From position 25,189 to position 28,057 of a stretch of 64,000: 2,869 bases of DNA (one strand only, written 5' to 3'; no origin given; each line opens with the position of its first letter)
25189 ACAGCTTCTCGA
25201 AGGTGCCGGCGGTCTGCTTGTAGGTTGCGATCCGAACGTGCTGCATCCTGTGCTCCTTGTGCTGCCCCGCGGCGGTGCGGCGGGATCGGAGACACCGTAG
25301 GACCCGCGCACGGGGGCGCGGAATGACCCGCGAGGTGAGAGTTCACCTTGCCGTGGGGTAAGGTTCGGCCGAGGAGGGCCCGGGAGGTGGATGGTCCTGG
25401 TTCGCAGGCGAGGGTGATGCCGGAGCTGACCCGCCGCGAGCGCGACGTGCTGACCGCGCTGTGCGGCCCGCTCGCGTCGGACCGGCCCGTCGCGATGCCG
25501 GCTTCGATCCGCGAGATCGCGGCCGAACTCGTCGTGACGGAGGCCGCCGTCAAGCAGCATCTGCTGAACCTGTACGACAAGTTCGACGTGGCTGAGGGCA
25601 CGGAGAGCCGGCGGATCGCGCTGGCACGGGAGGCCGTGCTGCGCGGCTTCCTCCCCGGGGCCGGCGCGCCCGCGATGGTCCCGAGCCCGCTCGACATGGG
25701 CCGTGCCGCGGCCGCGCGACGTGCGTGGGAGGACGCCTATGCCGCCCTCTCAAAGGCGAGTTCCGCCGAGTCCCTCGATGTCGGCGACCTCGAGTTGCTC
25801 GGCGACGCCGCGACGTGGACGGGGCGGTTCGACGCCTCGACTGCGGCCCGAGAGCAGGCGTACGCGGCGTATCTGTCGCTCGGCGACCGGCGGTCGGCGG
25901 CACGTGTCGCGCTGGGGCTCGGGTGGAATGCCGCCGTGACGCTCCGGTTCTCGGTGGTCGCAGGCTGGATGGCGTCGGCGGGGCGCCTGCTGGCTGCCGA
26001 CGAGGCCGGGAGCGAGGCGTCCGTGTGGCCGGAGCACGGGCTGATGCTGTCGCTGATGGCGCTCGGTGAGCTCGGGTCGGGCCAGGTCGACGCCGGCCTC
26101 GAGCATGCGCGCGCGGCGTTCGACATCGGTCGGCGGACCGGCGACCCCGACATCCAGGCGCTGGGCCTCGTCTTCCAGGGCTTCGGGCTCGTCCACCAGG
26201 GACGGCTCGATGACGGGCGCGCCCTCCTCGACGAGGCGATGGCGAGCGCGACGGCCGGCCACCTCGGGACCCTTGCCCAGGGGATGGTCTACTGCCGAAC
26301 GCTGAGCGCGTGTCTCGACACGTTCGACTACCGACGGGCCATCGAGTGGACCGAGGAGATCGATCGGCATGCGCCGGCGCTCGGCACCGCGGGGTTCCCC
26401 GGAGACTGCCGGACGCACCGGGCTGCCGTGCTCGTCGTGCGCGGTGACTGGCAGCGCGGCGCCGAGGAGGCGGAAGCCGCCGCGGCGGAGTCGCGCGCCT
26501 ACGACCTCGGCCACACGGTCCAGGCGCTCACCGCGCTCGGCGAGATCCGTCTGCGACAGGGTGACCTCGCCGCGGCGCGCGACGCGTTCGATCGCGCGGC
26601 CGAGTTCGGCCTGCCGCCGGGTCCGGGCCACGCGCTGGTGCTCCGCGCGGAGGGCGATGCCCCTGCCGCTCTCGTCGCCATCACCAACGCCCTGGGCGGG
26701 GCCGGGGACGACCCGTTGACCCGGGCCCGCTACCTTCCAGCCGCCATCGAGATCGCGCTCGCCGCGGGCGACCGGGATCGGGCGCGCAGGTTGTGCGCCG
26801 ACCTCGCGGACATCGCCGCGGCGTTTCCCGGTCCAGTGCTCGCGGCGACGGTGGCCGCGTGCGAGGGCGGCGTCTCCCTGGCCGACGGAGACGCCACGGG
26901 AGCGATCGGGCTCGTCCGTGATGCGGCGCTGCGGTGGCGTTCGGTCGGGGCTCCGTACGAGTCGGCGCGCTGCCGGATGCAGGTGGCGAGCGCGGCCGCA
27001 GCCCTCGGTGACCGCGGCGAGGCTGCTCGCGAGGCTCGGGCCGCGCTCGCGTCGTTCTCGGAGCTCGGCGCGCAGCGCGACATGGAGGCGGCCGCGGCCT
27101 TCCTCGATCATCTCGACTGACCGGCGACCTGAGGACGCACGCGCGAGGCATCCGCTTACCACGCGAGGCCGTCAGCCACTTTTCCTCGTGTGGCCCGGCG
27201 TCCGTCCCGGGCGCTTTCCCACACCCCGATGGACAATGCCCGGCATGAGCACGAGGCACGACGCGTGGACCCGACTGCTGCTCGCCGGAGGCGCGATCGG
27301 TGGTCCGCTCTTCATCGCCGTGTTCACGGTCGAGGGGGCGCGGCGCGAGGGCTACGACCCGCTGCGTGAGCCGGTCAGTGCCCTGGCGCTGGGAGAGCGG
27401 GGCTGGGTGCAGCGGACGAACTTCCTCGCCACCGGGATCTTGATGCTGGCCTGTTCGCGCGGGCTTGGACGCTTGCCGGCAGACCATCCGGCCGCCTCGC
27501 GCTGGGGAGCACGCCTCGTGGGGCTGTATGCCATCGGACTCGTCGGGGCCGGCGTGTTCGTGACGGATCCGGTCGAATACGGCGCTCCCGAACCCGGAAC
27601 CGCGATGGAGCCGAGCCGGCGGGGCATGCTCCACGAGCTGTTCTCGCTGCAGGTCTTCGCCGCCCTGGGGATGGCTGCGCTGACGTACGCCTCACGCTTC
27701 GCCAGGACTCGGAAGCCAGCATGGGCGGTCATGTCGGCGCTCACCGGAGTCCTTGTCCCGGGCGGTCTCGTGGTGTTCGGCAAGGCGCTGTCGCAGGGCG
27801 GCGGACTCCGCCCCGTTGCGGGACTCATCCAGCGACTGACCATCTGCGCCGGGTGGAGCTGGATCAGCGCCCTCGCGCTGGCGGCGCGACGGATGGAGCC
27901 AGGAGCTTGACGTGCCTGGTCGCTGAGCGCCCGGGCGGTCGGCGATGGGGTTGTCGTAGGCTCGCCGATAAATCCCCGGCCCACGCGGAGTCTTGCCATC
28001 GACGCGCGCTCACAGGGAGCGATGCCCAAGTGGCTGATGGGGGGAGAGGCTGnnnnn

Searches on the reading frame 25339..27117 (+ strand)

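Call 67: search_protein_families(library=pfam, proteins=[window:25339-27117:+], max_evalue=0.01)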
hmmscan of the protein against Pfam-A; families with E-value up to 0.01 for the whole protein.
window:25339-27117:+ (593 aa): 5 families
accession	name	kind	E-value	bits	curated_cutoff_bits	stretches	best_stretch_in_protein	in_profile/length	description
PF13424.12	TPR_12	-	5.5e-08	33.3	30.1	1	361-422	9-73/77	Tetratricopeptide repeat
PF17874.7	TPR_MalT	-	5.1e-05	23.1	45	1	359-431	5-77/336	MalT-like TPR region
PF00196.25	GerE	-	0.00016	21.7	23.5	0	58-90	21-53/57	Bacterial regulatory proteins, luxR family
PF13432.12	TPR_16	-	0.0019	19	32.7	1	365-422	7-59/65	Tetratricopeptide repeat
PF01726.22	LexA_DNA_bind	-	0.0041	17.3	23.7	1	27-81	1-53/65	LexA DNA binding domain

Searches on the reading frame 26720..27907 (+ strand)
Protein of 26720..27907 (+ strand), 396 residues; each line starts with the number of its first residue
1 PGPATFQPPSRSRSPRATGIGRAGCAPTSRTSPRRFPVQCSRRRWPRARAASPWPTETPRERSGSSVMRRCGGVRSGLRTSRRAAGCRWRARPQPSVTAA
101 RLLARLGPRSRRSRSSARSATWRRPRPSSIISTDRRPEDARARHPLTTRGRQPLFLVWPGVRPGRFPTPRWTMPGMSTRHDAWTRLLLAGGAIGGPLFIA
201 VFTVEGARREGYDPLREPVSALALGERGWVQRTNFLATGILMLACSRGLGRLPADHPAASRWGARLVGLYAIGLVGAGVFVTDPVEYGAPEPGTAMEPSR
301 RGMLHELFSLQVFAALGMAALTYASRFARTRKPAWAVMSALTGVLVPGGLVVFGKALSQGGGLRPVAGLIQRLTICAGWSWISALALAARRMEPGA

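Call 67: search_protein_families(library=pfam, proteins=[window:26720-27907:+], max_evalue=0.01)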
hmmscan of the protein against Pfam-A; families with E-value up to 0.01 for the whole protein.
window:26720-27907:+ (396 aa): 1 family
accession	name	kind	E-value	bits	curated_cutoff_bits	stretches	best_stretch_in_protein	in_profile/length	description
PF06197.19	DUF998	-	1.6e-41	142.4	30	1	193-387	2-183/184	Protein of unknown function (DUF998)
